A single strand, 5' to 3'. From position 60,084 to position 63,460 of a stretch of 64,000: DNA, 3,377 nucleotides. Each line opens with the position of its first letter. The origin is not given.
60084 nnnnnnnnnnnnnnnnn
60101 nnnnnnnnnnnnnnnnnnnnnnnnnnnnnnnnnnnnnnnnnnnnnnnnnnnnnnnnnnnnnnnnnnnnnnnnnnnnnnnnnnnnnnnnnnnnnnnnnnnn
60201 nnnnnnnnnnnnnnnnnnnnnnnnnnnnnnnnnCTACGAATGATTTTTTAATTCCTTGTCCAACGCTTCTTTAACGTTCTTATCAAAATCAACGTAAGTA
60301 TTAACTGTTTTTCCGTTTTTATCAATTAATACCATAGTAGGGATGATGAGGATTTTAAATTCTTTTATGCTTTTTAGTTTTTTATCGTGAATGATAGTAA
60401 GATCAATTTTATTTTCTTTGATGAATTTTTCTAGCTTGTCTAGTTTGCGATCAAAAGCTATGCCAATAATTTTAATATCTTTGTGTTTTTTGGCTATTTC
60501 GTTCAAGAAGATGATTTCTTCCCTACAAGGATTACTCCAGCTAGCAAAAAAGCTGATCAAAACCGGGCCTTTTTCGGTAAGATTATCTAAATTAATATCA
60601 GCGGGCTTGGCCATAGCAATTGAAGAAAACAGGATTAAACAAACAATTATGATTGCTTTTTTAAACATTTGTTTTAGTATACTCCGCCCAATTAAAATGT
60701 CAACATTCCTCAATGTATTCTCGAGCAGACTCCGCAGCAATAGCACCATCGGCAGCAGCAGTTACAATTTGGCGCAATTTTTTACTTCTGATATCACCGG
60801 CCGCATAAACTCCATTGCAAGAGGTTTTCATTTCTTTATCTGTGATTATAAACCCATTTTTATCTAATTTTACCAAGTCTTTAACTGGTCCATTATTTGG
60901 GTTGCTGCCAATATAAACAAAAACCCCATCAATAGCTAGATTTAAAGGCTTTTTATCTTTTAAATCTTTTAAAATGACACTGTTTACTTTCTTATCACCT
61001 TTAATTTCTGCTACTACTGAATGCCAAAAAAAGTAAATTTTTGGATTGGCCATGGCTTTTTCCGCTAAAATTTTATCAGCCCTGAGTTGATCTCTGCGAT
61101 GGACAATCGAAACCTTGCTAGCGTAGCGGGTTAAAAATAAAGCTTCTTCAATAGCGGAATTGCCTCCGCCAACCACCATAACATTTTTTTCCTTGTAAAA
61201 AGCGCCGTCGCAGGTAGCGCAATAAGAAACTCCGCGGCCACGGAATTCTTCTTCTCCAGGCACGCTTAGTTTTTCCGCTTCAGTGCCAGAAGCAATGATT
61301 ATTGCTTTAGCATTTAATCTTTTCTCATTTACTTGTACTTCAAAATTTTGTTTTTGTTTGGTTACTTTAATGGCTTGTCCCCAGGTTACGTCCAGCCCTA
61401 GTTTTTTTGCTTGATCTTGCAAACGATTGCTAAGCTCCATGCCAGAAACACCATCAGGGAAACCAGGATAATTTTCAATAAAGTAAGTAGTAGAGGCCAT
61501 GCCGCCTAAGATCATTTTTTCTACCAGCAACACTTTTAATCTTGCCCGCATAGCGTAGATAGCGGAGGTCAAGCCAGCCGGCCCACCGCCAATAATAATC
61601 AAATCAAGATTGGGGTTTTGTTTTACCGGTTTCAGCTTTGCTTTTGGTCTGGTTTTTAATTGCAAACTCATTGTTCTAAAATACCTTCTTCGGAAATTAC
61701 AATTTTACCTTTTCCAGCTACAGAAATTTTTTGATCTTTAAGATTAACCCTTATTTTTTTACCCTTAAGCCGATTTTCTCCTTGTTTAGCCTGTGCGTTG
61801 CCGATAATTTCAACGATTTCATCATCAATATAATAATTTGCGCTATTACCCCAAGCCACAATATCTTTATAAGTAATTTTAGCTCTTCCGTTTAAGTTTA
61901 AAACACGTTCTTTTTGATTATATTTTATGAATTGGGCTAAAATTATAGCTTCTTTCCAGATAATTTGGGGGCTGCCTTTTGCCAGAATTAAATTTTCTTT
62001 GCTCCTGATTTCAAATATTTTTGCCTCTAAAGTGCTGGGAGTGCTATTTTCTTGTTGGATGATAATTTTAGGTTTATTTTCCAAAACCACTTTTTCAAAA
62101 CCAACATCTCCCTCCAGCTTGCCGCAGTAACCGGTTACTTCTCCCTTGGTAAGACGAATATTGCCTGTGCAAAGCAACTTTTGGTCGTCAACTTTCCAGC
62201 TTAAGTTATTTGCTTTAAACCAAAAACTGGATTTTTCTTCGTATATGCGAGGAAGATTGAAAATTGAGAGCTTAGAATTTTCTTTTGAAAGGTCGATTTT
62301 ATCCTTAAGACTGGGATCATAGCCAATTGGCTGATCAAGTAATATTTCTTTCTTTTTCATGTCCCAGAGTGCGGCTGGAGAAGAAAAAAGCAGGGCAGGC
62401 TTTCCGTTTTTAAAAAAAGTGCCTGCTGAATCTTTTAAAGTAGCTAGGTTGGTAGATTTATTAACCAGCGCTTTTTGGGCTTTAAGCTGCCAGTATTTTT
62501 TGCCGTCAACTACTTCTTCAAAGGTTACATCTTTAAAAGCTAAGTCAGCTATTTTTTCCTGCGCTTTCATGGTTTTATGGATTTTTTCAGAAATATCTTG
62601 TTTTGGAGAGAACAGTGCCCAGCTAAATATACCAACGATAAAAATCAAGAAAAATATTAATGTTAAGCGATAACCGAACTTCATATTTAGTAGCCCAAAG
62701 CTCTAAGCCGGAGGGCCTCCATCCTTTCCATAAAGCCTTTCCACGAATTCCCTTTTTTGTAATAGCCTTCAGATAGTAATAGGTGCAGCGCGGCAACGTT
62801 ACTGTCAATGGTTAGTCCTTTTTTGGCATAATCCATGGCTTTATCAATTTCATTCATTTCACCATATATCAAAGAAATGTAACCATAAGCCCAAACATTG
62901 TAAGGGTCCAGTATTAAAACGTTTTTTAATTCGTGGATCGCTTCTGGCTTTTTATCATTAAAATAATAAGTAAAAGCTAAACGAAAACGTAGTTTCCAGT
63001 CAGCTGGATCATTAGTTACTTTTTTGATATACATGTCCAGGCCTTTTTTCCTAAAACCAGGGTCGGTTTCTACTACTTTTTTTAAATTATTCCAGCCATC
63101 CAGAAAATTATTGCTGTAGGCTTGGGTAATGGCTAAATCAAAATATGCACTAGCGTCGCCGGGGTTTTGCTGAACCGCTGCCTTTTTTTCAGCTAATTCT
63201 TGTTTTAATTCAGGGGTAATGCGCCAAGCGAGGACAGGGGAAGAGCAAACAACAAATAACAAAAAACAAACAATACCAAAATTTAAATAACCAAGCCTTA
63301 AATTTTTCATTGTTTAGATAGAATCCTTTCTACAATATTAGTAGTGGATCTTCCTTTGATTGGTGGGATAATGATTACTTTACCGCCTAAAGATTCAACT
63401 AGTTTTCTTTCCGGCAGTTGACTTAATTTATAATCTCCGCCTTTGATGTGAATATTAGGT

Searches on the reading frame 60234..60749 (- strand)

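Call 82: search_protein_families(library=pfam, proteins=[window:60234-60749:-], max_evalue=0.00001)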
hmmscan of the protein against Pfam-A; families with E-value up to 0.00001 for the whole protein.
window:60234-60749:- (171 aa): 4 families
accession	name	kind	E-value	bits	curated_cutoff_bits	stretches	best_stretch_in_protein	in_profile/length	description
PF00578.27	AhpC-TSA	-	2.8e-14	53.6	26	1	50-147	16-120/124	AhpC/TSA family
PF08534.16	Redoxin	-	7.3e-14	52.2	26.6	1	47-161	16-143/148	Redoxin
PF13905.12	Thioredoxin_8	-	2.7e-13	50.5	27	1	62-147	3-93/94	Thioredoxin-like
PF00085.26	Thioredoxin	-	7.8e-08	32.7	23.5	0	59-155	17-91/103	Thioredoxin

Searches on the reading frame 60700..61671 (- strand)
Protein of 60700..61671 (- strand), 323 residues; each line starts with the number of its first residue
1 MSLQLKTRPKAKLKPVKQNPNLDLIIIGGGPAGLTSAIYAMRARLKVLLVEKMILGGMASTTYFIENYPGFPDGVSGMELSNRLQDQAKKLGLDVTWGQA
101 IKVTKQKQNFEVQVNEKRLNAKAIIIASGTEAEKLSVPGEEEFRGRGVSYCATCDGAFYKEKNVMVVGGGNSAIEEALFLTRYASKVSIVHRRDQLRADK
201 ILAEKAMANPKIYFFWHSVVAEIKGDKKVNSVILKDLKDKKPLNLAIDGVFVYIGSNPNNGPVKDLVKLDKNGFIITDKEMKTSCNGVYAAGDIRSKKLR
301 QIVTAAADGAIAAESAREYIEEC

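Call 82: search_protein_families(library=pfam, proteins=[window:60700-61671:-], max_evalue=0.00001)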
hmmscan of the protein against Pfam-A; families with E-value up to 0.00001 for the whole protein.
window:60700-61671:- (323 aa): 11 families
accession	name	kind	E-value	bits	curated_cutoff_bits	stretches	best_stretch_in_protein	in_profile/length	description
PF07992.20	Pyr_redox_2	-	7.6e-55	186.8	26.1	1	23-309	2-291/291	Pyridine nucleotide-disulphide oxidoreductase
PF13738.12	Pyr_redox_3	-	6.2e-27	95.1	30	1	75-292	78-305/305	Pyridine nucleotide-disulphide oxidoreductase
PF00070.33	Pyr_redox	-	1e-20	74.4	22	1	163-236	1-81/82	Pyridine nucleotide-disulphide oxidoreductase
PF03486.20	HI0933_like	-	9.5e-11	42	50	0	23-53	2-32/244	HI0933-like protein Rossmann domain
PF12831.13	FAD_oxidored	-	1.7e-10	41.3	27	1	23-110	1-94/416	FAD dependent oxidoreductase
PF01266.30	DAO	-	1.4e-07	31.8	27.9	0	23-57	1-36/353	FAD dependent oxidoreductase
PF01946.23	Thi4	-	3e-07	30.4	26.2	0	21-56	17-54/235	Thi4 family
PF00890.30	FAD_binding_2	-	4.6e-07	29.8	20.4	1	23-53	1-31/414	FAD binding domain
PF01134.28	GIDA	-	8.7e-07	28.8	22.1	0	23-51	1-29/391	Glucose inhibited division protein A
PF13450.12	NAD_binding_8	-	4e-06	27.4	21.9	0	26-62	1-38/68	NAD(P)-binding Rossmann-like domain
PF13241.12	NAD_binding_7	-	6.7e-06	27.1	22.1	0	160-246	6-92/104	Putative NAD(P)-binding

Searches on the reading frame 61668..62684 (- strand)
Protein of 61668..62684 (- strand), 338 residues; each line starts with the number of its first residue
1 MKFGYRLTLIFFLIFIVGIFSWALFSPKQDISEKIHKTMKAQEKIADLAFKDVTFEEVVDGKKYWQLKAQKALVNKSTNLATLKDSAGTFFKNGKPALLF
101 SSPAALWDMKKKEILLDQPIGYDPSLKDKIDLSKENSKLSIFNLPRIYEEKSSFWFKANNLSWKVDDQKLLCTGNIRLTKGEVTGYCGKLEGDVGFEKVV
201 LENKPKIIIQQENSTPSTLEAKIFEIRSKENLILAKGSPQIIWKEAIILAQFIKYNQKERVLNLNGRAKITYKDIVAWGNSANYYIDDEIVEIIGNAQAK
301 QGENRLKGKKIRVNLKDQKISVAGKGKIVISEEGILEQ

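Call 82: search_protein_families(library=pfam, proteins=[window:61668-62684:-], max_evalue=0.00001)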
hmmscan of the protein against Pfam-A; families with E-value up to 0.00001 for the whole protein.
window:61668-62684:- (338 aa): 2 families
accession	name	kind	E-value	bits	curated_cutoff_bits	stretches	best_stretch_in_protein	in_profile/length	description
PF03968.19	LptD_N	-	5.3e-11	43.2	20.4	1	158-319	4-113/113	LptA/(LptD N-terminal domain) LPS transport protein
PF06835.18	LptC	-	7.6e-06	26.1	21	0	16-117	7-104/175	Lipopolysaccharide-assembly, LptC-related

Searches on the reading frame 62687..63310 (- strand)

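Call 82: search_protein_families(library=pfam, proteins=[window:62687-63310:-], max_evalue=0.00001)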
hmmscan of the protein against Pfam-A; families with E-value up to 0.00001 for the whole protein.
window:62687-63310:- (207 aa): 5 families
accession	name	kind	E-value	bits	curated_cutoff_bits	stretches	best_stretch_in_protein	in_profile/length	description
PF13431.12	TPR_17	-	7.6e-10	38.7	24.4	0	44-64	4-24/34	Tetratricopeptide repeat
PF14561.12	TPR_20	-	5.2e-08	33.5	25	0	37-88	6-57/90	Tetratricopeptide repeat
PF07719.23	TPR_2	-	4.5e-07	29.9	27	0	107-138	3-34/34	Tetratricopeptide repeat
PF14559.12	TPR_19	-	1e-06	29.4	25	0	123-179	9-65/68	Tetratricopeptide repeat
PF00515.34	TPR_1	-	5e-06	26.5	27.8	0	147-171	9-33/34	Tetratricopeptide repeat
